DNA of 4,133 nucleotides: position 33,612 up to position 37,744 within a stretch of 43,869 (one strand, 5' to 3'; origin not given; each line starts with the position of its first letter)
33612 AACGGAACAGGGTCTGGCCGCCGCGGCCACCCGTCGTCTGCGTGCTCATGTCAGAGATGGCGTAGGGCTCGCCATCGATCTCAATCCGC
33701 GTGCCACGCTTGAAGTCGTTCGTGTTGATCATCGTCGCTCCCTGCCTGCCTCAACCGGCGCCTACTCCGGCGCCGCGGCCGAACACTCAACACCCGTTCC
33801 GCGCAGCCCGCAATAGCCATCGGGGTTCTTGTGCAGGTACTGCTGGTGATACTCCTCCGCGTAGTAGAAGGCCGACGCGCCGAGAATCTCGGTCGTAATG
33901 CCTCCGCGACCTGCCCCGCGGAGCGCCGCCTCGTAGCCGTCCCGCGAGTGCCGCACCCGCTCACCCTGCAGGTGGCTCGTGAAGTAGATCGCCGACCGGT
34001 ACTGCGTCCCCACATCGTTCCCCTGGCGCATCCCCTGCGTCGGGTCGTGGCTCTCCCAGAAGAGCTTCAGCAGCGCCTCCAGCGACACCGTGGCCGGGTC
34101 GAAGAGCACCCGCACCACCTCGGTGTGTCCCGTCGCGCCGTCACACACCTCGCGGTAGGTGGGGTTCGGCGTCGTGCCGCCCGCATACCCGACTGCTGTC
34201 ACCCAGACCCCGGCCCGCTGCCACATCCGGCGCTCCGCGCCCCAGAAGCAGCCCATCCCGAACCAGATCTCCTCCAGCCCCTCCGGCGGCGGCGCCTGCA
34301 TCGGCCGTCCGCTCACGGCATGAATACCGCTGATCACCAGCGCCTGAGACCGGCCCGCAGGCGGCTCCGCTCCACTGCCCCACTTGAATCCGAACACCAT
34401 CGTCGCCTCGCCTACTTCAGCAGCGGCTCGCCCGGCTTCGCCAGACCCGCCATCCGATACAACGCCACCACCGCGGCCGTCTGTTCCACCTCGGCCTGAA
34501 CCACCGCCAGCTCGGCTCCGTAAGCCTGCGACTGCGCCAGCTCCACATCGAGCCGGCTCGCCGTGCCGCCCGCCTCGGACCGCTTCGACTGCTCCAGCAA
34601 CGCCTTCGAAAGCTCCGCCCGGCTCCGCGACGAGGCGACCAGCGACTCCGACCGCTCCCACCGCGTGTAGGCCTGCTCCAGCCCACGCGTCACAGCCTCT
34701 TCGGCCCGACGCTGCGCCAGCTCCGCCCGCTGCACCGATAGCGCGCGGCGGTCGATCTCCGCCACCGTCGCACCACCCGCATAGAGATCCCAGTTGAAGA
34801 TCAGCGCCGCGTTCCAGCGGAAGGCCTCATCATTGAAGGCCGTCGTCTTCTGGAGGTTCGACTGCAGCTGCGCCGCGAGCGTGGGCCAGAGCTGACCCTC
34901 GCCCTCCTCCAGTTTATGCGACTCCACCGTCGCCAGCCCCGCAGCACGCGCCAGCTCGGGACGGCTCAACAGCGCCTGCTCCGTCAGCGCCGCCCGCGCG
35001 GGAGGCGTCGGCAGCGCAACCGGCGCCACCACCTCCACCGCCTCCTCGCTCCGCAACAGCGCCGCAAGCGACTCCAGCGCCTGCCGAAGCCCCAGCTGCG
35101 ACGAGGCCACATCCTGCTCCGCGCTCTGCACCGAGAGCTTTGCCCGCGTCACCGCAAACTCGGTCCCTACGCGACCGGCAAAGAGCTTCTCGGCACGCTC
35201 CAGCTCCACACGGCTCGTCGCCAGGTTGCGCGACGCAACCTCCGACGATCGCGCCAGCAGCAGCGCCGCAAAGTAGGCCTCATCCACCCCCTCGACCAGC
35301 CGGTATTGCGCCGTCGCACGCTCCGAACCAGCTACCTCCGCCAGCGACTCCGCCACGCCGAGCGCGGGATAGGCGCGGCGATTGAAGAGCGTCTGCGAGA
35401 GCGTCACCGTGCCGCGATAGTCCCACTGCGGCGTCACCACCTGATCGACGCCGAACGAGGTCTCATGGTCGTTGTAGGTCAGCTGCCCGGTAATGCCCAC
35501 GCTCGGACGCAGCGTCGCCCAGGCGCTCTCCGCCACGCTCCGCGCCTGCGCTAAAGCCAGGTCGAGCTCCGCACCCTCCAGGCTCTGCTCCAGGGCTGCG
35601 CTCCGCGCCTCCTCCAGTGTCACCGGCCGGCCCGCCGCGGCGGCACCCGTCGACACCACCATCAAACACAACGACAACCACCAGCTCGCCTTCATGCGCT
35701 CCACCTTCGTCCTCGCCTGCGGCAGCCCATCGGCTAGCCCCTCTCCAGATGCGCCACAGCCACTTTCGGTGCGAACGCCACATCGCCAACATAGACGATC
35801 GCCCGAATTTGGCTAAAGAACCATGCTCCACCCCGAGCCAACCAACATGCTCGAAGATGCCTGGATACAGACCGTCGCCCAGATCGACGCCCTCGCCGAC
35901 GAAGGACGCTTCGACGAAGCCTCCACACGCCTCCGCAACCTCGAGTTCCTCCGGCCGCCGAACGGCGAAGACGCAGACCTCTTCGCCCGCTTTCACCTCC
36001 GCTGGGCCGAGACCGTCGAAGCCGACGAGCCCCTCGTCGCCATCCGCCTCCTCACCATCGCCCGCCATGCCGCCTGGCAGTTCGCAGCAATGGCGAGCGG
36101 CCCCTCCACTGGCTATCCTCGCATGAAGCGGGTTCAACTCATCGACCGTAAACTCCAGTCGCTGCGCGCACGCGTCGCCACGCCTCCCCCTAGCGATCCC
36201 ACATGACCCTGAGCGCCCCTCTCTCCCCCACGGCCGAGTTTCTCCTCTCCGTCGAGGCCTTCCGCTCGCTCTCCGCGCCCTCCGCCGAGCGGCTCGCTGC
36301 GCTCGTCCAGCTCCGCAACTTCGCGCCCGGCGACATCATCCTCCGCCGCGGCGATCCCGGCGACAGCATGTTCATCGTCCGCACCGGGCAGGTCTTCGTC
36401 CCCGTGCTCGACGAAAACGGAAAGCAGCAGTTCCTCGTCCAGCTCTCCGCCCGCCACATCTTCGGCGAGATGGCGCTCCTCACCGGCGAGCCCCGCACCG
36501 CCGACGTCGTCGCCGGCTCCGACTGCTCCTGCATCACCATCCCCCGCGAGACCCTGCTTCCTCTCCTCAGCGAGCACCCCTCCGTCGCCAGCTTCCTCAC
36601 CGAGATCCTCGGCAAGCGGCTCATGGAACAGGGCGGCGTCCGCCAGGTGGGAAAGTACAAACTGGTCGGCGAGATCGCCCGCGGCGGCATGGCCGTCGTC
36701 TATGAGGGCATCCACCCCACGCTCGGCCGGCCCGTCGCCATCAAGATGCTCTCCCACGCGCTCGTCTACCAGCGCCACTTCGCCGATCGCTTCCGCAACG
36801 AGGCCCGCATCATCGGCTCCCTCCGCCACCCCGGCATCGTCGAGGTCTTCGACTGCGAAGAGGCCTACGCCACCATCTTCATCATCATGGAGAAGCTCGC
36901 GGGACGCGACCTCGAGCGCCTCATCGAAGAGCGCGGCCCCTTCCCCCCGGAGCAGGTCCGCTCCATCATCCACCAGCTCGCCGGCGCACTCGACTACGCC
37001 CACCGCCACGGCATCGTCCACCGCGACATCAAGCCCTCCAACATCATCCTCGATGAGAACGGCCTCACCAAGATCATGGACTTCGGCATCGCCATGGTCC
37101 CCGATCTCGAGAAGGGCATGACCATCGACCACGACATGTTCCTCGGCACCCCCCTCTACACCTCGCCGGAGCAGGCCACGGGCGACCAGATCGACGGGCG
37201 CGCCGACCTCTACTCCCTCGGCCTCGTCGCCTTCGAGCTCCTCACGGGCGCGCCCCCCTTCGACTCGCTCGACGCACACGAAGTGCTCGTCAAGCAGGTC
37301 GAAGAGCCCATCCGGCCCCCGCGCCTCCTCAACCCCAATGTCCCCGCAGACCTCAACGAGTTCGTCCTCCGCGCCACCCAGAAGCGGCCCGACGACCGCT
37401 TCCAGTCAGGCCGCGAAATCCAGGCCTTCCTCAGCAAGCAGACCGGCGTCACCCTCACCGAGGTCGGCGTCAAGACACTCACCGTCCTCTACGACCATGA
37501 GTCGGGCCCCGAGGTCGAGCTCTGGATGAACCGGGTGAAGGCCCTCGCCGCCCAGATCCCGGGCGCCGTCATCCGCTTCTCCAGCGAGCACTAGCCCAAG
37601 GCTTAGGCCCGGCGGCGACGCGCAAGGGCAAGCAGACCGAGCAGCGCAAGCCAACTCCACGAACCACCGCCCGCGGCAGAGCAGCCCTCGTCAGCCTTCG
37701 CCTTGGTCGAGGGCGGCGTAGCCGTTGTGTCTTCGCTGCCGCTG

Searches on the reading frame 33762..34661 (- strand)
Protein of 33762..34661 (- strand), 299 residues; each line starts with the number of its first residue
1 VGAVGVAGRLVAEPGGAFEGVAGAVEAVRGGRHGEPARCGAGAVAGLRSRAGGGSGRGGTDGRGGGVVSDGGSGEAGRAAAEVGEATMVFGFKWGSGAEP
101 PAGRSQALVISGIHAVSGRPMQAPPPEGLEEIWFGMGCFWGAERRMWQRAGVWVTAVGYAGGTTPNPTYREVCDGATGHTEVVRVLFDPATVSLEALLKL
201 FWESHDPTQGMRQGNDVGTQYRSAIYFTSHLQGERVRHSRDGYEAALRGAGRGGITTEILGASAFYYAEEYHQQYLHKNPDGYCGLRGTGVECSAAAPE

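Call 9: search_protein_families(library=pfam, proteins=[window:33762-34661:-], max_evalue=0.001)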
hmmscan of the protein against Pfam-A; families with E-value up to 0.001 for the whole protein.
window:33762-34661:- (299 aa): 1 family
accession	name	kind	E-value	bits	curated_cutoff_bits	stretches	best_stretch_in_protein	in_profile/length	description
PF01625.27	PMSR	-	1.4e-59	201.2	23.7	1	131-284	1-152/153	Peptide methionine sulfoxide reductase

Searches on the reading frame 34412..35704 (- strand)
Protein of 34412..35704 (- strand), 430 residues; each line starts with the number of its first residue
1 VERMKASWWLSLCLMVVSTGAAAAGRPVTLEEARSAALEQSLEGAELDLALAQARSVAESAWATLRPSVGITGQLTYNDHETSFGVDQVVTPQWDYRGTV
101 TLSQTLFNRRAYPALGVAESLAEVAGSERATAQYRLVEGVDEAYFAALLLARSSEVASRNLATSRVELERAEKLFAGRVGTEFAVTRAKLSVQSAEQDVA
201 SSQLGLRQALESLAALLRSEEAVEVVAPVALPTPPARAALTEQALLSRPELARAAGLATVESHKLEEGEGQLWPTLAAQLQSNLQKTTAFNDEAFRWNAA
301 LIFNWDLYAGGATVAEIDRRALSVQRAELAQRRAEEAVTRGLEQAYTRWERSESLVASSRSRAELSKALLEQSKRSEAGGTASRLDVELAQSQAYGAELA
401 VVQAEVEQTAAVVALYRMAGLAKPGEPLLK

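Call 9: search_protein_families(library=pfam, proteins=[window:34412-35704:-], max_evalue=0.001)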
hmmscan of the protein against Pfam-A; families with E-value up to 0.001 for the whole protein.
window:34412-35704:- (430 aa): 1 family
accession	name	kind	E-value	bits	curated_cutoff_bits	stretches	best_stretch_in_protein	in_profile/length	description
PF02321.23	OEP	-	4.7e-34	118.3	22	2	30-217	1-186/187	Outer membrane efflux protein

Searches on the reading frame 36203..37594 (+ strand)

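Call 53: search_protein_families(library=pfam, proteins=[window:36203-37594:+], max_evalue=0.001)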
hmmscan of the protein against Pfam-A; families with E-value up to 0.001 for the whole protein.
window:36203-37594:+ (463 aa): 5 families
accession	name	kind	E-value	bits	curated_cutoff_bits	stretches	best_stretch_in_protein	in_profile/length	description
PF00069.31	Pkinase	-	2.7e-49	168.4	31.7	1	152-401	1-253/263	Protein kinase domain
PF07714.23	PK_Tyr_Ser-Thr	-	1.1e-30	107.3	23.1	1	155-400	4-249/258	Protein tyrosine and serine/threonine kinase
PF00027.35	cNMP_binding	-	3e-24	85.2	27.5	1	38-125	2-89/89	Cyclic nucleotide-binding domain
PF01636.29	APH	-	3.5e-06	27.4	23.2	0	266-300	165-200/239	Phosphotransferase enzyme family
PF06293.20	Kdo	-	2.2e-05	24.4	21.3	1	224-307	91-171/207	Lipopolysaccharide kinase (Kdo/WaaP) family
